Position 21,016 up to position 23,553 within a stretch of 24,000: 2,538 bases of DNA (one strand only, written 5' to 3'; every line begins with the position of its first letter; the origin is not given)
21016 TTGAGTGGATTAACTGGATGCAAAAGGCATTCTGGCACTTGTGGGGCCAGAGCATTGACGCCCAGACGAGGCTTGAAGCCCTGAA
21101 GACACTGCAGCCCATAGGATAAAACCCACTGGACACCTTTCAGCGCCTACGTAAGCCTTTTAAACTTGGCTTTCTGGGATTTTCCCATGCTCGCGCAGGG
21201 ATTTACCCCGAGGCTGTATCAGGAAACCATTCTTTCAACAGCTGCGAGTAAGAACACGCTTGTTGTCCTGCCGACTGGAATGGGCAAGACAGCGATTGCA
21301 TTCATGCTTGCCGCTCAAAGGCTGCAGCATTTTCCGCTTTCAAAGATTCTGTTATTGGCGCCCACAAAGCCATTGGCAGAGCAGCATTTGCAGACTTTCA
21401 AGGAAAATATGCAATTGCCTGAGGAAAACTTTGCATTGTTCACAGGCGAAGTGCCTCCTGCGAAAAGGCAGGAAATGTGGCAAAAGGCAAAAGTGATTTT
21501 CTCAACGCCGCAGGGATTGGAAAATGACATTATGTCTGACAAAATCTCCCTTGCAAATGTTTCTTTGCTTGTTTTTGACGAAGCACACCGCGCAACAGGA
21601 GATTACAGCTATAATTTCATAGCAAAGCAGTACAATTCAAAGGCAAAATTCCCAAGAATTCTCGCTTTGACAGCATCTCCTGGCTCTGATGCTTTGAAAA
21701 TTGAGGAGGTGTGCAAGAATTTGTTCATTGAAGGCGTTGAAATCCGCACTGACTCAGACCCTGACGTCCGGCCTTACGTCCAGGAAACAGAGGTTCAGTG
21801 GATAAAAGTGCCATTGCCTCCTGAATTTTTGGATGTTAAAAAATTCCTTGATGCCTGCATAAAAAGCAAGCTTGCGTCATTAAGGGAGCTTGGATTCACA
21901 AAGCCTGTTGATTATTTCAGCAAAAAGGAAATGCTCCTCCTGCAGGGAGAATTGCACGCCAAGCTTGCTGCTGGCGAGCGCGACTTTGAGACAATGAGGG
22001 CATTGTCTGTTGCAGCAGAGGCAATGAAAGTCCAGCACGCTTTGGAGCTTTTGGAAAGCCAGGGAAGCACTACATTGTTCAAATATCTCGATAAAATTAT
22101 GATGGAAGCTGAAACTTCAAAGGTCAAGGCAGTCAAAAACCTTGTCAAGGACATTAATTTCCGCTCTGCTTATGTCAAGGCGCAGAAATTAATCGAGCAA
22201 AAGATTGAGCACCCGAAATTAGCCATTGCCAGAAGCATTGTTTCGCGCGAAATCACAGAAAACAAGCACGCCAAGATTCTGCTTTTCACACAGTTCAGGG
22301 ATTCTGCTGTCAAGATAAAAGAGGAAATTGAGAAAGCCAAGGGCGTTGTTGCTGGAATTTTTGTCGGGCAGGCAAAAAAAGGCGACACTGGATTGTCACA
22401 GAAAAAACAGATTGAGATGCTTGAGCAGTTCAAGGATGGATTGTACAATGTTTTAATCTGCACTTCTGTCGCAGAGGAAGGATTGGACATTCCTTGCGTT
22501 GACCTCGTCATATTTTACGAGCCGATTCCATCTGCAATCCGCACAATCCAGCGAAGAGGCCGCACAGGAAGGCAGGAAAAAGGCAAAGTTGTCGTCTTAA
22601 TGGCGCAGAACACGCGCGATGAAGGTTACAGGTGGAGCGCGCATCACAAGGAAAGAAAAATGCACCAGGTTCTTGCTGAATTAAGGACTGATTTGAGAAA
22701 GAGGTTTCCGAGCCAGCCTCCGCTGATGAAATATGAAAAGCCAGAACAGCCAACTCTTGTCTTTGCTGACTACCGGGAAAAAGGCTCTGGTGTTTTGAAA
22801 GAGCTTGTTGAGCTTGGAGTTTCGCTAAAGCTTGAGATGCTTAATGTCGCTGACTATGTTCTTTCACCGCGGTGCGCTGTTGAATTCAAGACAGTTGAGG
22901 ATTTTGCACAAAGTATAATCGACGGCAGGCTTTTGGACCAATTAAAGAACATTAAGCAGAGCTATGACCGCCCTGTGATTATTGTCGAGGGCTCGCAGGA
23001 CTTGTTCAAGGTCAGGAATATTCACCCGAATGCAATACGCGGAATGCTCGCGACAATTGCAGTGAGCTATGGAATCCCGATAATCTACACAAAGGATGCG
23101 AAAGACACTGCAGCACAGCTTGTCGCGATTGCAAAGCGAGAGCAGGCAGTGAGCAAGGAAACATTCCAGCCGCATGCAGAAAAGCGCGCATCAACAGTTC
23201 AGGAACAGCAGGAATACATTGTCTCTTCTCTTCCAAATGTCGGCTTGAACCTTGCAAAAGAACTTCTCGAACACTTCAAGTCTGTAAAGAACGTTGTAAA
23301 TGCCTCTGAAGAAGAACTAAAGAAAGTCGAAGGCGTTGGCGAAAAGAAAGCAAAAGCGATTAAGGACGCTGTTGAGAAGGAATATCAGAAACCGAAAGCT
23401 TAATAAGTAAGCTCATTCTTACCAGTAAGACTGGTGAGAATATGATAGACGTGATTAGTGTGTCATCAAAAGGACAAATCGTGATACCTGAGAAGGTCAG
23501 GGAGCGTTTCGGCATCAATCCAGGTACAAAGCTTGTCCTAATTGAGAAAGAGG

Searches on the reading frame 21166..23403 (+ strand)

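Call 25: search_protein_families(library=pfam, proteins=[window:21166-23403:+], max_evalue=0.001)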
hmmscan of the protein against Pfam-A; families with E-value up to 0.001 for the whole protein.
window:21166-23403:+ (745 aa): 11 families
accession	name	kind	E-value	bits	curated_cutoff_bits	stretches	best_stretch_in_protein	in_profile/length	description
PF02732.21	ERCC4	-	8.3e-30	104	24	1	535-653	2-138/140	ERCC4 domain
PF00270.35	DEAD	-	1.1e-25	90.7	26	1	19-175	4-163/167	DEAD/DEAH box helicase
PF04851.21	ResIII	-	7.7e-23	81.6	22.5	1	15-172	4-162/164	Type III restriction enzyme, res subunit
PF00271.37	Helicase_C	-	9.2e-23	81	23.5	1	358-469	5-108/110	Helicase conserved C-terminal domain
PF21210.2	RNA_helicase_helical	-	3.3e-18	66.2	27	1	231-335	3-106/108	Putative ATP-dependent RNA helicase, helical bundle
PF14520.12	HHH_5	-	3.5e-11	43.9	27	1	687-737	5-56/57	Helix-hairpin-helix domain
PF12826.13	HHH_2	-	5.5e-11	42.9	27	1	688-737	7-56/64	Helix-hairpin-helix motif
PF00633.29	HHH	-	9.6e-09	35.1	24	1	706-734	1-29/30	Helix-hairpin-helix motif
PF18766.7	SWI2_SNF2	-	8.4e-05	22.8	26.7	1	28-153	18-140/221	SWI2/SNF2 ATPase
PF13401.12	AAA_22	-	0.00021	22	27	0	32-169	9-123/130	AAA domain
PF22590.2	Cas3-like_C_2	-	0.00032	21.4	27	0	417-471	50-105/106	CRISPR-associated nuclease/helicase Cas3, C-terminal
